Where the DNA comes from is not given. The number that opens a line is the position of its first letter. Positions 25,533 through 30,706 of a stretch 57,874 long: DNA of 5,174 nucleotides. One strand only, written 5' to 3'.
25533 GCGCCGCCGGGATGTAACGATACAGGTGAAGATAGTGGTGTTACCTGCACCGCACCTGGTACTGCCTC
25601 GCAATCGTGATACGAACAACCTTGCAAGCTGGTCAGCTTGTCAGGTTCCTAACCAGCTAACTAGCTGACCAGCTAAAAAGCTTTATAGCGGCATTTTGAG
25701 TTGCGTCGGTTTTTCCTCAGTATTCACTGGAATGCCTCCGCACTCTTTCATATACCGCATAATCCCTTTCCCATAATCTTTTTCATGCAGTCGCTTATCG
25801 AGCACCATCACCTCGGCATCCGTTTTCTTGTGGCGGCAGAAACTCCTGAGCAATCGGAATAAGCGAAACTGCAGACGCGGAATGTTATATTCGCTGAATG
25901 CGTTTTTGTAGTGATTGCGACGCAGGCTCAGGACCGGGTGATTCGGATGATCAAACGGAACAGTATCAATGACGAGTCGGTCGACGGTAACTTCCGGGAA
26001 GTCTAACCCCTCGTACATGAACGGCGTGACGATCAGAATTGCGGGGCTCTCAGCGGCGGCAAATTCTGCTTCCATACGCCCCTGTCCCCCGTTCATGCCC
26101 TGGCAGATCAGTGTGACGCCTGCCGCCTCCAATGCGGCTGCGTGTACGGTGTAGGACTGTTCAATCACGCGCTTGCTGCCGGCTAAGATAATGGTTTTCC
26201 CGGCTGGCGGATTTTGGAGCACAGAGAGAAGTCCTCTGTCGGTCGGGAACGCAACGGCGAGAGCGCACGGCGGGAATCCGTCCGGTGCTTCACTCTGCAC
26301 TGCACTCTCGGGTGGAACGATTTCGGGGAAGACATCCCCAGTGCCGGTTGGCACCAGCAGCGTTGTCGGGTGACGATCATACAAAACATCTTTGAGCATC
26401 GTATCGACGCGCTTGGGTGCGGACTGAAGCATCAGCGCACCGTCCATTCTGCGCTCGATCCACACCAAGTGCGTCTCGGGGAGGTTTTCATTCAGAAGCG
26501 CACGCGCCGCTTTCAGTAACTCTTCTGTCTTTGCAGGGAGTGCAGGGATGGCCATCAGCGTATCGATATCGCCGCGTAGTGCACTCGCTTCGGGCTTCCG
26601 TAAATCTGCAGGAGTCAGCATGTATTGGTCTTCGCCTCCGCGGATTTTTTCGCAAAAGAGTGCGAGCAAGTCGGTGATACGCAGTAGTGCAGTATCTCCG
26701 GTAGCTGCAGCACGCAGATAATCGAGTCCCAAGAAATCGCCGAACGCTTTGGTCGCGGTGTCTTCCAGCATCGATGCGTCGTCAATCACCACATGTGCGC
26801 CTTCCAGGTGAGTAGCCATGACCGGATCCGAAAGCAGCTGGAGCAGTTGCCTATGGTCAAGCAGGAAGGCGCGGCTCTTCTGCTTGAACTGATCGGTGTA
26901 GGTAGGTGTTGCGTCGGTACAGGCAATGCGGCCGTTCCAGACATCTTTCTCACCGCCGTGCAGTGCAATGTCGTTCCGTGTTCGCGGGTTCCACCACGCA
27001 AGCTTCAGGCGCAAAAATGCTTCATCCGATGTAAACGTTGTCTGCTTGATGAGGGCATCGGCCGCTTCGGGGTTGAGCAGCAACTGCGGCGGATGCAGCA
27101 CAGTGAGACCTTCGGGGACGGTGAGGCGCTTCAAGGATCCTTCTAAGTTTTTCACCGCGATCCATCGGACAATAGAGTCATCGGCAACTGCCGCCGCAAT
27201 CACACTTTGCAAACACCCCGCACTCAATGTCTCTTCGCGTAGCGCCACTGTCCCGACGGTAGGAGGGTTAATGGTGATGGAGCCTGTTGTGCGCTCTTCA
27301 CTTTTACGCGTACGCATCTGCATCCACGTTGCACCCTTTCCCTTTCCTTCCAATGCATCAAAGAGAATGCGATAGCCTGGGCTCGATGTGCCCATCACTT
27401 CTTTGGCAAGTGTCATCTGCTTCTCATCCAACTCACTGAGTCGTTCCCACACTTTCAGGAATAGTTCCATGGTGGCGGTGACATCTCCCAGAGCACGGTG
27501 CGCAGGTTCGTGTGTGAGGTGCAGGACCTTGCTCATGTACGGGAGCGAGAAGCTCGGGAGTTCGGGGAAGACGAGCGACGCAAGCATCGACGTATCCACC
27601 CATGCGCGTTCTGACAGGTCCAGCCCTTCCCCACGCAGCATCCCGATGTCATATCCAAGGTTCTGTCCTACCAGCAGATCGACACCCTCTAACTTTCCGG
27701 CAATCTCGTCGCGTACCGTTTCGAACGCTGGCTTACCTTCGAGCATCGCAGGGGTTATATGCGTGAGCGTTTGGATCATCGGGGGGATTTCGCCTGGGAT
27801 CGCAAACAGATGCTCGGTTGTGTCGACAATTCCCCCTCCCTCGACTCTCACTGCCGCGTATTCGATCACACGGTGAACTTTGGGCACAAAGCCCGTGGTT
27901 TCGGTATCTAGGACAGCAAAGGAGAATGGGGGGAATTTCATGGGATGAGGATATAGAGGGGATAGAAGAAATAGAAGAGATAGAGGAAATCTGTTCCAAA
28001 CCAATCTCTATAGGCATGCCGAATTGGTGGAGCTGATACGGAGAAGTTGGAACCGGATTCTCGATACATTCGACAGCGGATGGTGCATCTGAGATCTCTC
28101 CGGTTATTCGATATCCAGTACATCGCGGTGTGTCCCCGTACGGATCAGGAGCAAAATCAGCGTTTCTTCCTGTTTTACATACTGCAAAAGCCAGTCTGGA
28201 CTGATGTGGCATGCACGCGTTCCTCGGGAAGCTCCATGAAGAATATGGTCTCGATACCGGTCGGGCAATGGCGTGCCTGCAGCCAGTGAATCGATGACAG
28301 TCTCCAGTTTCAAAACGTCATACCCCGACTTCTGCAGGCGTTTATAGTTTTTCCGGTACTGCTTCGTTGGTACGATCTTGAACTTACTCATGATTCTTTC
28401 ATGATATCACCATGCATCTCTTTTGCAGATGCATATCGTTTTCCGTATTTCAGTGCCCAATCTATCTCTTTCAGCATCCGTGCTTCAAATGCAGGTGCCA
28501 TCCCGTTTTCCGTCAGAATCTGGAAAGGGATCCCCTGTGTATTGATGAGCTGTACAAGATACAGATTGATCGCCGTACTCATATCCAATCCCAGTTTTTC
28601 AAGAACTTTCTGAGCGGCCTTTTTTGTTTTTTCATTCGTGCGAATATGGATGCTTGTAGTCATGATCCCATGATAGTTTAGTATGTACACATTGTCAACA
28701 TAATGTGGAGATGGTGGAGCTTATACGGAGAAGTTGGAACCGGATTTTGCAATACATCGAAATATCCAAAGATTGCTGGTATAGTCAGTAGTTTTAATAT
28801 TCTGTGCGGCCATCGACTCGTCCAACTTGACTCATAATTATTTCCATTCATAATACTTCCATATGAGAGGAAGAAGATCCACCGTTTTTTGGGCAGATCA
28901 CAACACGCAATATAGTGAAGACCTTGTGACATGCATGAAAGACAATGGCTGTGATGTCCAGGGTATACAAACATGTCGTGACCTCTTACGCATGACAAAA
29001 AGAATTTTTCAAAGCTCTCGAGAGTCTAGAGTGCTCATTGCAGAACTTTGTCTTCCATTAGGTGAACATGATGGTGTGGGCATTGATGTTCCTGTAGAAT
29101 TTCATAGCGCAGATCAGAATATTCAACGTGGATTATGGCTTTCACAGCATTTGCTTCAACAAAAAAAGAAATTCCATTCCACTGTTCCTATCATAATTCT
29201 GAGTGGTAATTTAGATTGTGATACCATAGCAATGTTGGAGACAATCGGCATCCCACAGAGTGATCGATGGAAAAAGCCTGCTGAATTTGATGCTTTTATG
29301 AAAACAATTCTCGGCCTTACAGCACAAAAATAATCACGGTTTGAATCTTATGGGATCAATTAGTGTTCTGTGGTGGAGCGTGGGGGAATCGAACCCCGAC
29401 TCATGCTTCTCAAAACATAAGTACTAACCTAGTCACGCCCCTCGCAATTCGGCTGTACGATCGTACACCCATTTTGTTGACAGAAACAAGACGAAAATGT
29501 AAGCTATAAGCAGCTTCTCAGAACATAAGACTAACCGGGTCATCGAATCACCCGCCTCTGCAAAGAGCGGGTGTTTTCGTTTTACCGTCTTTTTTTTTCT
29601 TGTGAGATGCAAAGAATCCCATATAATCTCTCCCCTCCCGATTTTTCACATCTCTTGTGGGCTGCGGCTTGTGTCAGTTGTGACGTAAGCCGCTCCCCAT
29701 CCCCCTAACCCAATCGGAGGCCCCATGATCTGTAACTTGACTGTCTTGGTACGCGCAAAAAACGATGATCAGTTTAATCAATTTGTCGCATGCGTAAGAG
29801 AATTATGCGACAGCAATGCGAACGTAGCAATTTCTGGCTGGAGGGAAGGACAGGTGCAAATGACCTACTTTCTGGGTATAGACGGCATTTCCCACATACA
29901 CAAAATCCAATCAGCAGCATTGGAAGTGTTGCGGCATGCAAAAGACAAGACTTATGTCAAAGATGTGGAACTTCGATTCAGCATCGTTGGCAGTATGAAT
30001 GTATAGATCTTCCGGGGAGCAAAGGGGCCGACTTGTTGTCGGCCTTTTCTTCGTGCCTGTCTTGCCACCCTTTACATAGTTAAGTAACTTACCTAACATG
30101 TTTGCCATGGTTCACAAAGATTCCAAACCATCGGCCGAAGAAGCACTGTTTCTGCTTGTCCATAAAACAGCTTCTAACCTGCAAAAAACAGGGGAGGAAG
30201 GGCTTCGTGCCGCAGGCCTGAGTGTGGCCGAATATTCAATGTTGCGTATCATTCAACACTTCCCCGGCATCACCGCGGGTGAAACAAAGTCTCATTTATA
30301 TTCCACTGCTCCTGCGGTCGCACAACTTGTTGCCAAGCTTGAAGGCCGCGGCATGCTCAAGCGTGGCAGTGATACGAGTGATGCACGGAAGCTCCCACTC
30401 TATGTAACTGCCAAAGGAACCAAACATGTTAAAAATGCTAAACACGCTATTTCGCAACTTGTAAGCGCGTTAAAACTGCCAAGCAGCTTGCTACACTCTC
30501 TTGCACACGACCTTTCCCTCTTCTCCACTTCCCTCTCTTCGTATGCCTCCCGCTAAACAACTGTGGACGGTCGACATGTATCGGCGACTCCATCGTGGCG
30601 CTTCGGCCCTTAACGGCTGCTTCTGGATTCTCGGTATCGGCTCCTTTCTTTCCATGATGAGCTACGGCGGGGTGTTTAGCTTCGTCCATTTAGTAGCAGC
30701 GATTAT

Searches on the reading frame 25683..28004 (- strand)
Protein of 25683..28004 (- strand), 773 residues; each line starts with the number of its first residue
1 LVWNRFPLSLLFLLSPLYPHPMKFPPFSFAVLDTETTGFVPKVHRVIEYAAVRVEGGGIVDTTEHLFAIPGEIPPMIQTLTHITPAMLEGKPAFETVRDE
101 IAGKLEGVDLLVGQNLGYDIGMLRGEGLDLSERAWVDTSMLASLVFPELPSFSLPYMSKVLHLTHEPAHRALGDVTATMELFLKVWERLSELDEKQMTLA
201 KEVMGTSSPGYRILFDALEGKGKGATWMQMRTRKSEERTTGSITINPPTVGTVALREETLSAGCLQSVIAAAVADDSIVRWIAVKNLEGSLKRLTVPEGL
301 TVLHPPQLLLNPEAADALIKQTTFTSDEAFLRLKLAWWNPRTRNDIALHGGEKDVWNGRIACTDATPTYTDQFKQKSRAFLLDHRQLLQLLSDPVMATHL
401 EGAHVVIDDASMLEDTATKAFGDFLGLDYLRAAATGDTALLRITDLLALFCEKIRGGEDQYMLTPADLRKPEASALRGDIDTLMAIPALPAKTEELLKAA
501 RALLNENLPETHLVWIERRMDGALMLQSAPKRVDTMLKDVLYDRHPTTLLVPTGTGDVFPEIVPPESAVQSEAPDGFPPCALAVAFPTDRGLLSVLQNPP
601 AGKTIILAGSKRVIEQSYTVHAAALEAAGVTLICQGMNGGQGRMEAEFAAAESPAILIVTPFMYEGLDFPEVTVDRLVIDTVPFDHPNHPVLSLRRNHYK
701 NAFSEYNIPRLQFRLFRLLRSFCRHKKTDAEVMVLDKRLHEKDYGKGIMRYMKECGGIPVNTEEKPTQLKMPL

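Call 33: search_protein_families(library=pfam, proteins=[window:25683-28004:-], max_evalue=0.001)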
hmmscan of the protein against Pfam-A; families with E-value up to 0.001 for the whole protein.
window:25683-28004:- (773 aa): 2 families
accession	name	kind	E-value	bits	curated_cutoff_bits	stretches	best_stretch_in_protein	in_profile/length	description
PF00929.31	RNase_T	-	9.1e-24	85.3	24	1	31-182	2-164/164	Exonuclease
PF13307.12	Helicase_C_2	-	4.2e-14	53.4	25.3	1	597-754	6-169/170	Helicase C-terminal domain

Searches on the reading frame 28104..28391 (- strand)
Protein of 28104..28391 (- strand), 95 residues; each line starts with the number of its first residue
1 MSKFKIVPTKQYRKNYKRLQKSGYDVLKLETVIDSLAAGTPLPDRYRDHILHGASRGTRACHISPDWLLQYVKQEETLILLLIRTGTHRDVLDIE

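Call 34: search_protein_families(library=pfam, proteins=[window:28104-28391:-], max_evalue=0.001)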
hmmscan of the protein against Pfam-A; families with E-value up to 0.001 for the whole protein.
window:28104-28391:- (95 aa): 1 family
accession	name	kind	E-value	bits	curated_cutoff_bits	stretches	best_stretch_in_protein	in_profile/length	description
PF15738.11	YafQ_toxin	-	8.8e-28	96.9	30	1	5-91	2-86/88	Bacterial toxin of type II toxin-antitoxin system, YafQ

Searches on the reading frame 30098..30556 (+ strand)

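Call 33: search_protein_families(library=pfam, proteins=[window:30098-30556:+], max_evalue=0.001)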
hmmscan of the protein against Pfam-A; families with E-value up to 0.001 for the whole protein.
window:30098-30556:+ (152 aa): 2 families
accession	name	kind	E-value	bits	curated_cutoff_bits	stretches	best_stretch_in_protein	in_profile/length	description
PF12802.13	MarR_2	-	3.3e-09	37.2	27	1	40-97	2-60/61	MarR family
PF01047.28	MarR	-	8.2e-09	35.7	24.6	1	41-98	1-58/59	MarR family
